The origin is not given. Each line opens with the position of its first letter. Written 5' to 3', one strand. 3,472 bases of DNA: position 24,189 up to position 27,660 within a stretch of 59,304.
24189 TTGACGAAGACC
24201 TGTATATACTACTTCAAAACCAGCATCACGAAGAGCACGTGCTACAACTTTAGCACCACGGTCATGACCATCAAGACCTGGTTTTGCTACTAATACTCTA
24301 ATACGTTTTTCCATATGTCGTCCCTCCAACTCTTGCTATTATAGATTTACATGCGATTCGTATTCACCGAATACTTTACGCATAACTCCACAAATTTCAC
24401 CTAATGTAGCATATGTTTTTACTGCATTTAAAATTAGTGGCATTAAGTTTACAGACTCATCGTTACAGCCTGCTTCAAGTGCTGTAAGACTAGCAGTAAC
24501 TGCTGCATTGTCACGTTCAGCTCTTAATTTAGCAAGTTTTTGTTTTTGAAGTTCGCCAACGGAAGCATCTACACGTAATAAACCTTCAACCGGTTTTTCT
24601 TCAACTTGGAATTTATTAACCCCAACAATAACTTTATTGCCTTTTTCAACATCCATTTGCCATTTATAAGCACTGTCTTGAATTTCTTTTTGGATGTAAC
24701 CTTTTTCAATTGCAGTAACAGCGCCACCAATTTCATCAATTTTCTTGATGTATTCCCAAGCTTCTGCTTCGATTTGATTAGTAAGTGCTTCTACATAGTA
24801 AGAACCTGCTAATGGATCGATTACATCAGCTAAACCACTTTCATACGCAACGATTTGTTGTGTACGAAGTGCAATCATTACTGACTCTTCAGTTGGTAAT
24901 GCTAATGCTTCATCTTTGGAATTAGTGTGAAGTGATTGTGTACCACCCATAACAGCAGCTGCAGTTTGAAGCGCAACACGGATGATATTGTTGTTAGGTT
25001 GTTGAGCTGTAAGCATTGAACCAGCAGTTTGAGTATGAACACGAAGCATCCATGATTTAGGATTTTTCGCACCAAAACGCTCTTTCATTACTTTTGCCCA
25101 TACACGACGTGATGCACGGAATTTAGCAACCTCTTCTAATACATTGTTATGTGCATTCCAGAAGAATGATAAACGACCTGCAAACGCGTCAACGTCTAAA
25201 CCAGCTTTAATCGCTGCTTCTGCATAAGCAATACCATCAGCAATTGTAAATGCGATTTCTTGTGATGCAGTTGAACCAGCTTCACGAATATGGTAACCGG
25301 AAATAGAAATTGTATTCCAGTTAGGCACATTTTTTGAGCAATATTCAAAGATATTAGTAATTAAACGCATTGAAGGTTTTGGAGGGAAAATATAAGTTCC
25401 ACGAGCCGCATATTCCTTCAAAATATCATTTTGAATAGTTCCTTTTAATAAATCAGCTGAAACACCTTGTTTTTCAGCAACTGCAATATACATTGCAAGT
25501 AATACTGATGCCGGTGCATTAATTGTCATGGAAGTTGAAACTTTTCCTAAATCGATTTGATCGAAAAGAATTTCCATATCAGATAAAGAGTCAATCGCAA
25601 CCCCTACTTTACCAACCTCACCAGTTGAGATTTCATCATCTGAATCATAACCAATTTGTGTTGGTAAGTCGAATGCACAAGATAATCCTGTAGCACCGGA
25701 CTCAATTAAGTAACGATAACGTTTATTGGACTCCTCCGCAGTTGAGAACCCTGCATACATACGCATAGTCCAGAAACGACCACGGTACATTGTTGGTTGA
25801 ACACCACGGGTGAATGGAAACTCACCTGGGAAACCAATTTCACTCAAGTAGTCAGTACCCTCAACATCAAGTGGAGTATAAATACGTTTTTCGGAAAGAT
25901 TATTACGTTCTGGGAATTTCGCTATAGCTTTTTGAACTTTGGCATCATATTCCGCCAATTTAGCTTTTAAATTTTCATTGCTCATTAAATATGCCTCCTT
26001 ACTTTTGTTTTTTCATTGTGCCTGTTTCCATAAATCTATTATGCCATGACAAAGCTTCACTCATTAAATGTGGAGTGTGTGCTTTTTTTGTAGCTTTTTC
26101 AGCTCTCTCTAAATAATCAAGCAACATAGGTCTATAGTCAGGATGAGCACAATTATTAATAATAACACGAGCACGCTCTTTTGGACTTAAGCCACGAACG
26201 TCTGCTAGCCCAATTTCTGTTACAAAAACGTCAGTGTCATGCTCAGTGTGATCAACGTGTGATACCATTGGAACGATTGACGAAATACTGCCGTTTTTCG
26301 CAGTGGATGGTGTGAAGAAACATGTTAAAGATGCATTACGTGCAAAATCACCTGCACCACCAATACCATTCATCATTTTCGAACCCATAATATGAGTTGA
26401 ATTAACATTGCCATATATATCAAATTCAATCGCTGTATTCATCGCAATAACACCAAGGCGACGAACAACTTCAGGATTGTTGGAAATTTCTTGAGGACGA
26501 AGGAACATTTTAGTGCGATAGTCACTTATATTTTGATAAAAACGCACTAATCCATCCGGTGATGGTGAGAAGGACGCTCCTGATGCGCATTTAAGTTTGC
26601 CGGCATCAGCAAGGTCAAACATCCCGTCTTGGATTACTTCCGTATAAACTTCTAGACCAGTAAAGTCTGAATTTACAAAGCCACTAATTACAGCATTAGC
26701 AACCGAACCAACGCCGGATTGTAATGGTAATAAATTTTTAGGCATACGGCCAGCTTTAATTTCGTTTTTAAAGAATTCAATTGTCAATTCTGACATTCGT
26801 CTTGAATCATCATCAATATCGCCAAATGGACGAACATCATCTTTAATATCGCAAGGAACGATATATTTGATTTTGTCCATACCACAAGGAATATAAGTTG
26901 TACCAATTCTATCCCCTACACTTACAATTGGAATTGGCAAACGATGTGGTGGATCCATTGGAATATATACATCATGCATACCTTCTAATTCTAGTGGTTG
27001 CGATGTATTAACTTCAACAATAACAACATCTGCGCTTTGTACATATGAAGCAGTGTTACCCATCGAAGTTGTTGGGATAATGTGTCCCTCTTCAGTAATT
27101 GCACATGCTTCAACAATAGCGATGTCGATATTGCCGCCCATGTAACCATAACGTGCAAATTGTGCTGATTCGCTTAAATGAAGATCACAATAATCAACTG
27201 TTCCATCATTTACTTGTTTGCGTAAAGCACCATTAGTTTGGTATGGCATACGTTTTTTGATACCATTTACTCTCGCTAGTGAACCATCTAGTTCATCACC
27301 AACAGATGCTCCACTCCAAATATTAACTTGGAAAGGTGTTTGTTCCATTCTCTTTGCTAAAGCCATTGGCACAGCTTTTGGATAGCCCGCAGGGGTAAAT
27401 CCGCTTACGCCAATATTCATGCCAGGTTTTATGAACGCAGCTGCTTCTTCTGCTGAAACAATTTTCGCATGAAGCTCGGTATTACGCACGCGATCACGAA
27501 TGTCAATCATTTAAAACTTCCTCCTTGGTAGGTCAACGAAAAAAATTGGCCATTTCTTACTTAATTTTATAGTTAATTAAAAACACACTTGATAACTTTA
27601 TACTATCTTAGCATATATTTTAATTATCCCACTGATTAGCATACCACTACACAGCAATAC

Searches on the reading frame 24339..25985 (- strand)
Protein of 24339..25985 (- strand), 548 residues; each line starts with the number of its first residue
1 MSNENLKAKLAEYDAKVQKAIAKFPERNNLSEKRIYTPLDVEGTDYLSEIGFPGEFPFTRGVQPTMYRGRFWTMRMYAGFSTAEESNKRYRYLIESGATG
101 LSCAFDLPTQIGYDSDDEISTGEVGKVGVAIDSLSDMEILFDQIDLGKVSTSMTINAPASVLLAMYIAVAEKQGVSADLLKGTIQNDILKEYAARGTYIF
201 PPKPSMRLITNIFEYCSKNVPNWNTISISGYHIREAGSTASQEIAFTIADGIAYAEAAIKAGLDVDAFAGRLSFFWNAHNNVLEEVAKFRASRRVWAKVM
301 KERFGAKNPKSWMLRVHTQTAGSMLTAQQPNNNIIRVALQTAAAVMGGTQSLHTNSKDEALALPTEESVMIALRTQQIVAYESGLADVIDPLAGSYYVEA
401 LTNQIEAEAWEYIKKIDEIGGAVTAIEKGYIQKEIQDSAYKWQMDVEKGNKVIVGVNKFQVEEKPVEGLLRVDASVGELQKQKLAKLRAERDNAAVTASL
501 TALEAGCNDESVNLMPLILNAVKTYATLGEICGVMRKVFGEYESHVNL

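Call 72: search_protein_families(library=pfam, proteins=[window:24339-25985:-], max_evalue=0.0001)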
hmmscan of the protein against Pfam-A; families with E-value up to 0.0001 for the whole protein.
window:24339-25985:- (548 aa): 1 family
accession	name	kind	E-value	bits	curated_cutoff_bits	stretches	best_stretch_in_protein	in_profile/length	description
PF01642.28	MM_CoA_mutase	-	5.4e-228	758.1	22.1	1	31-540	7-512/512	Methylmalonyl-CoA mutase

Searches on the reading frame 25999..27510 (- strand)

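Call 72: search_protein_families(library=pfam, proteins=[window:25999-27510:-], max_evalue=0.0001)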
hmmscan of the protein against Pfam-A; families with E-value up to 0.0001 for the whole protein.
window:25999-27510:- (503 aa): 3 families
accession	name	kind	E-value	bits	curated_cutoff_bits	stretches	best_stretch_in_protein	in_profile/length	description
PF13336.12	AcetylCoA_hyd_C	-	2.3e-44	151.5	23.7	1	320-466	1-153/154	Acetyl-CoA hydrolase/transferase C-terminal domain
PF02550.21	AcetylCoA_hydro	-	2e-30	106.7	24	1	10-218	2-197/198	Acetyl-CoA hydrolase/transferase N-terminal domain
PF01144.29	CoA_trans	-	2.2e-06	27.7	23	0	19-53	3-38/217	Coenzyme A transferase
